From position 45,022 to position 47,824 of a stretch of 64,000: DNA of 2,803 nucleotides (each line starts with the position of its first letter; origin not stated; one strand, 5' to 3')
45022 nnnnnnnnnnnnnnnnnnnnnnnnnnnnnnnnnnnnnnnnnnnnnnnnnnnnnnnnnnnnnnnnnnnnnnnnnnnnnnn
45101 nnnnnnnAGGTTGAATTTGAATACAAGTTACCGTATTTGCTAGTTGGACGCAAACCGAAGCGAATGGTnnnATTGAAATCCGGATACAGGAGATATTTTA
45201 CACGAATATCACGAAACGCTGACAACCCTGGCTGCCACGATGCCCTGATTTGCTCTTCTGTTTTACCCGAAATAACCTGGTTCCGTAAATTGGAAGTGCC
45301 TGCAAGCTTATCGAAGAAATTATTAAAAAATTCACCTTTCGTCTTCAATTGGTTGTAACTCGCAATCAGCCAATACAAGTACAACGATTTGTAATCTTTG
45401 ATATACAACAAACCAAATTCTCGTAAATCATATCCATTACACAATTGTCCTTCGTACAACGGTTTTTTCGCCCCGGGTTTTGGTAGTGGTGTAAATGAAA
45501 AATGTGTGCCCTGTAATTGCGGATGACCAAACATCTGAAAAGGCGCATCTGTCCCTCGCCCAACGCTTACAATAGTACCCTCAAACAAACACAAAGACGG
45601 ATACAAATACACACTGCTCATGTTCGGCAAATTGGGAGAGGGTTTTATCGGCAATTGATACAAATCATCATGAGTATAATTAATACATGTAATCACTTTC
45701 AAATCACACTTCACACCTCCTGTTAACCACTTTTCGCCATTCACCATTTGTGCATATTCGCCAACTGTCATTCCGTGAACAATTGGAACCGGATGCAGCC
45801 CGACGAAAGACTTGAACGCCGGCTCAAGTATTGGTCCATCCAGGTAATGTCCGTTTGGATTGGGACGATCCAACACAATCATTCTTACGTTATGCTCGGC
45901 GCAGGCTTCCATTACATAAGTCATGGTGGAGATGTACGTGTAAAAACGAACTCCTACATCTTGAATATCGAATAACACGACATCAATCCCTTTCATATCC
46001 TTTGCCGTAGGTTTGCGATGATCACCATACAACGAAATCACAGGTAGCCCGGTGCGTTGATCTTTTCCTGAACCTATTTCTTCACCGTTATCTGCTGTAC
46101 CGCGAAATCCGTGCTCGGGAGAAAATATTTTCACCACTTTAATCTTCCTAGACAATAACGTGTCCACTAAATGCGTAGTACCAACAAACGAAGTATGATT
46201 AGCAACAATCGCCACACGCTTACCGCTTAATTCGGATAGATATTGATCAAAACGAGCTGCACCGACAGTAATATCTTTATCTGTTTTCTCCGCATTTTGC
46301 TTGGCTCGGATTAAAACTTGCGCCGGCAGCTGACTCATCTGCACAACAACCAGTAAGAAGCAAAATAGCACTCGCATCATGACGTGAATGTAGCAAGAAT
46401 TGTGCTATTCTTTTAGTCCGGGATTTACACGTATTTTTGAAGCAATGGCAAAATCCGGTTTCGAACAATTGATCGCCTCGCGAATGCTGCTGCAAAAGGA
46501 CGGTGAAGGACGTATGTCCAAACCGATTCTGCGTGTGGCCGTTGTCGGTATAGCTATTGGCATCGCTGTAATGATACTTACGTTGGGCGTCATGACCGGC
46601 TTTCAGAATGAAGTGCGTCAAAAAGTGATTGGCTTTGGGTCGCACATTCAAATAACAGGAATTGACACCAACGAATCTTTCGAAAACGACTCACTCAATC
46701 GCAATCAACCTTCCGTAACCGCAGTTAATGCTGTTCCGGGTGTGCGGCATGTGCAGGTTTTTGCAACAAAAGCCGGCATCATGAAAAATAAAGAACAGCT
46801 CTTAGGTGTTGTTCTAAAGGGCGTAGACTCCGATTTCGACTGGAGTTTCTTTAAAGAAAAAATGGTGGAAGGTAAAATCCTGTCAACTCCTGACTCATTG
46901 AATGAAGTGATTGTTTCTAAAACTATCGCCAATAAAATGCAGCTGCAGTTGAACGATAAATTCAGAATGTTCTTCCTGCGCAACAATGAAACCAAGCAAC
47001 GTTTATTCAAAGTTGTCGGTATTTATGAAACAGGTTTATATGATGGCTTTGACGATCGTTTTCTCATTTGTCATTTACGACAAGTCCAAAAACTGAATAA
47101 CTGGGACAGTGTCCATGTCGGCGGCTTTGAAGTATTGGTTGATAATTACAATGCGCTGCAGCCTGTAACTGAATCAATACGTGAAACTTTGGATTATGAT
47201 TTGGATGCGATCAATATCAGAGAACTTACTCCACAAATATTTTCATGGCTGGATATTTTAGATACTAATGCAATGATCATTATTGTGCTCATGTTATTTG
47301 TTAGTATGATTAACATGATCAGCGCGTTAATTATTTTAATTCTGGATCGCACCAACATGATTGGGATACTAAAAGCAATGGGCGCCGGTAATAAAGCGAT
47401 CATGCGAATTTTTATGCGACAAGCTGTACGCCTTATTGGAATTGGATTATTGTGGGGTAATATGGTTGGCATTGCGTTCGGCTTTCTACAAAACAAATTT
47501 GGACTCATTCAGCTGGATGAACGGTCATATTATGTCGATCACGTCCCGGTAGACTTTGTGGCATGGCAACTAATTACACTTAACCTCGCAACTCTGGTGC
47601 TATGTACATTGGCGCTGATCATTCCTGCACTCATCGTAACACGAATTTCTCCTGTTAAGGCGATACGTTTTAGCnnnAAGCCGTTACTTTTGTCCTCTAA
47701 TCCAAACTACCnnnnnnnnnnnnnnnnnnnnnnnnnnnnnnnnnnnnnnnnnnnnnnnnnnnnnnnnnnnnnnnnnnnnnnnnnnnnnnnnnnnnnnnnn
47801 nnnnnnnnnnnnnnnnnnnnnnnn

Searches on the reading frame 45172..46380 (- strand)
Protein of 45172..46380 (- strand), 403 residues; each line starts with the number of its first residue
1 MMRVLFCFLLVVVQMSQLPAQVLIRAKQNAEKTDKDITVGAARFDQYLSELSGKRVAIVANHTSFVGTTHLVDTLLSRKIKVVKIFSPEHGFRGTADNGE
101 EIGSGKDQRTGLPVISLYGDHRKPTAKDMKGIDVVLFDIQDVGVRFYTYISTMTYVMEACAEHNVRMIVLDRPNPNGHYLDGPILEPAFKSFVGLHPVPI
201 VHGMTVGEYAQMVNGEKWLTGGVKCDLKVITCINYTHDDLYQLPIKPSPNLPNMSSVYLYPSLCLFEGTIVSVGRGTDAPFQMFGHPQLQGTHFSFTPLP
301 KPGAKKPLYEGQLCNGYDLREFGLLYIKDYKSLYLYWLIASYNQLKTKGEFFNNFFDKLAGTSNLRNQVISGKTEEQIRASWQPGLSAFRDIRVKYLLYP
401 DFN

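Call 90: search_protein_families(library=pfam, proteins=[window:45172-46380:-], max_evalue=0.00001)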
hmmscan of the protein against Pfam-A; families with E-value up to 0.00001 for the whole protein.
window:45172-46380:- (403 aa): 2 families
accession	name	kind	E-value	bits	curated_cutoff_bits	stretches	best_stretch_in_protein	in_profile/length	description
PF07075.17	NamZ_N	-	3.1e-83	278.6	26.9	1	56-254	1-202/203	Exo-beta-N-acetylmuramidase NamZ, N-terminal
PF20732.2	NamZ_C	-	5.7e-33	115.3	25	1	258-399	1-152/152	Exo-beta-N-acetylmuramidase NamZ, C-terminal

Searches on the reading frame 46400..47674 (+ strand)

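Call 90: search_protein_families(library=pfam, proteins=[window:46400-47674:+], max_evalue=0.00001)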
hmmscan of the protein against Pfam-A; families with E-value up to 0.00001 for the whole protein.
window:46400-47674:+ (425 aa): 2 families
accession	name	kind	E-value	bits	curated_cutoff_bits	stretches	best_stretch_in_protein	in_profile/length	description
PF12704.14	MacB_PCD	-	5.8e-16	59.8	27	1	47-262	4-206/207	MacB-like periplasmic core domain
PF02687.27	FtsX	-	3.7e-15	56.5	25.5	1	292-418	1-120/120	FtsX-like permease C-terminal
